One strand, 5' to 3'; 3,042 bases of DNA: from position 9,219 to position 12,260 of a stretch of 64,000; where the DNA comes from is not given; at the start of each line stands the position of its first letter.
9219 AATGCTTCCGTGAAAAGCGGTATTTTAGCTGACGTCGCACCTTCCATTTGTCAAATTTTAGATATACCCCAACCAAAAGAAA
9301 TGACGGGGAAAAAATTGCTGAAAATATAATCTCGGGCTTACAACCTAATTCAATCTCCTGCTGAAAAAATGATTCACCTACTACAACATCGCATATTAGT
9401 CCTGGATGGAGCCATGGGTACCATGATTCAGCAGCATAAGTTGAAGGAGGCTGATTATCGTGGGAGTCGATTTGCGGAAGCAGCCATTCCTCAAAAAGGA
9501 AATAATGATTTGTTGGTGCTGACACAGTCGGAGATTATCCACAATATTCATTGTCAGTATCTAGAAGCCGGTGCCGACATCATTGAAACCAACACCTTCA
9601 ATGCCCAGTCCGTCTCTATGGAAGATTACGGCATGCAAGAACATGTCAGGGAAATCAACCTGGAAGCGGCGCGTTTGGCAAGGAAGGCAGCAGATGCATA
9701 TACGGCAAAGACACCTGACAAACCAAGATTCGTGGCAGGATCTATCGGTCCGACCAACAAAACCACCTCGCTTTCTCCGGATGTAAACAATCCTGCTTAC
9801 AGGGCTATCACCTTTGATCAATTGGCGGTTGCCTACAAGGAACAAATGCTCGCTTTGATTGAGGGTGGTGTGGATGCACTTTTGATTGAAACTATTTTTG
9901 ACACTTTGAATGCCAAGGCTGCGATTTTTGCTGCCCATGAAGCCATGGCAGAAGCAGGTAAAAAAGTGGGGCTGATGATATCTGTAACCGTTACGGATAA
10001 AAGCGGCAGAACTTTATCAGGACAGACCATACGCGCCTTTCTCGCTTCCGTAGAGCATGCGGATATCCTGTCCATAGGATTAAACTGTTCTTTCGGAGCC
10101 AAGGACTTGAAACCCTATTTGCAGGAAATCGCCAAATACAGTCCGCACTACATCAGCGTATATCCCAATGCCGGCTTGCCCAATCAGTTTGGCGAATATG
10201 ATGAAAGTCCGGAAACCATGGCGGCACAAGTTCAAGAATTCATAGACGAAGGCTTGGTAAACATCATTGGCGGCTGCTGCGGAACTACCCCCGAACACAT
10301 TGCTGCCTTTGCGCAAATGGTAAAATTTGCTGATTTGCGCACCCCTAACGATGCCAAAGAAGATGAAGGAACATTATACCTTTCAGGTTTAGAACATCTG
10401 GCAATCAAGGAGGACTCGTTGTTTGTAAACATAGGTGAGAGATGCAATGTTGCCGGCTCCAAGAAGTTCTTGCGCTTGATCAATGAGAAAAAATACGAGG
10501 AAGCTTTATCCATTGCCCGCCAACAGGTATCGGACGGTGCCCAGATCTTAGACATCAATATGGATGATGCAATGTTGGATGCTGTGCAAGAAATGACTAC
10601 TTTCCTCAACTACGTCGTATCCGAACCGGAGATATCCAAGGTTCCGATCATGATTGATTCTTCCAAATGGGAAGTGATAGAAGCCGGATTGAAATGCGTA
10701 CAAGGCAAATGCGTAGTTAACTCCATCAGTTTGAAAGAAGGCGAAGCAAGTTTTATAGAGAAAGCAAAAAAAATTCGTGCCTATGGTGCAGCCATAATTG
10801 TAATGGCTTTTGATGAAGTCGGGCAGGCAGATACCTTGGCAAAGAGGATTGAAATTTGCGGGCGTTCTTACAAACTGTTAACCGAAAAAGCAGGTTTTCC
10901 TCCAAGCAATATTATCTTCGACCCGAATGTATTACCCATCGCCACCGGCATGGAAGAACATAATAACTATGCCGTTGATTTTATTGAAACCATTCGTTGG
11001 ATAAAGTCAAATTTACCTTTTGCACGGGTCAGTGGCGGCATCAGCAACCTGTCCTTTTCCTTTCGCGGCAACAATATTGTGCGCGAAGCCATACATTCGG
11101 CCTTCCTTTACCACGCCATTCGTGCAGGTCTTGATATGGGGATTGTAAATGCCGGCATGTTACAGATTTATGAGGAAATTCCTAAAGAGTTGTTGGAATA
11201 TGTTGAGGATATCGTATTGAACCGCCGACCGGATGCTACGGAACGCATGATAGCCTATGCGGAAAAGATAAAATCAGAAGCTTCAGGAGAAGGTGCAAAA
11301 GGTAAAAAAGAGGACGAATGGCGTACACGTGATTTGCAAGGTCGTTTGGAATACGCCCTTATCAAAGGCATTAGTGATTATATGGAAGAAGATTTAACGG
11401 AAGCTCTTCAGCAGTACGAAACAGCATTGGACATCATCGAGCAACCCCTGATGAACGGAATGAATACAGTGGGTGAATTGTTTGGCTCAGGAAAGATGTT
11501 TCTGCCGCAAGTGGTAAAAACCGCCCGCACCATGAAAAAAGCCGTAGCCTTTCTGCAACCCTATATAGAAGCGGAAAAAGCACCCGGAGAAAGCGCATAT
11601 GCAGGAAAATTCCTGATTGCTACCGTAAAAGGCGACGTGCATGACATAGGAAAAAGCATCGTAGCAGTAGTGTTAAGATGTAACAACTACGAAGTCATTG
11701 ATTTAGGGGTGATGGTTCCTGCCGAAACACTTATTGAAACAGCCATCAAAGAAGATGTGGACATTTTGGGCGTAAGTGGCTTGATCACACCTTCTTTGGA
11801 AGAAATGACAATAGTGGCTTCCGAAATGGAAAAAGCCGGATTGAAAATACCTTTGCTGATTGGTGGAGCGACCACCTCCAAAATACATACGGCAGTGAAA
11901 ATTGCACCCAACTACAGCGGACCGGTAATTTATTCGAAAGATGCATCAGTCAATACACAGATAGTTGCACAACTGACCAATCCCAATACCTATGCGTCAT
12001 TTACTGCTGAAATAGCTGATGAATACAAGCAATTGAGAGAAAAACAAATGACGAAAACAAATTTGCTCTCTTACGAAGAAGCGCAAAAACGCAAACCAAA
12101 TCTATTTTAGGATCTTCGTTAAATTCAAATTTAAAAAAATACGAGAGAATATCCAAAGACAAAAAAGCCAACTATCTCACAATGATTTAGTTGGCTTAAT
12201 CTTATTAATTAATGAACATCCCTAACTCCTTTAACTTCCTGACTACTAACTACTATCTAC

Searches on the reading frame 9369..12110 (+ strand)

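Call 6: search_protein_families(library=pfam, proteins=[window:9369-12110:+])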
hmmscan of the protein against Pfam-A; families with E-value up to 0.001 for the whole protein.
window:9369-12110:+ (913 aa): 4 families
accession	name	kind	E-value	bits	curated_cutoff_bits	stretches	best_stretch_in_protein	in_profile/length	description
PF02574.22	S-methyl_trans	-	8.4e-102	341.3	22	1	10-318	1-283/283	Homocysteine S-methyltransferase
PF00809.28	Pterin_bind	-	1e-61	209.2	25.5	1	356-594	1-244/244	Pterin binding enzyme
PF02607.22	B12-binding_2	-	4.1e-23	81.8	23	1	659-729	4-73/74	B12 binding domain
PF02310.24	B12-binding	-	1.6e-19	70.4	32.1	1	747-837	2-92/121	B12 binding domain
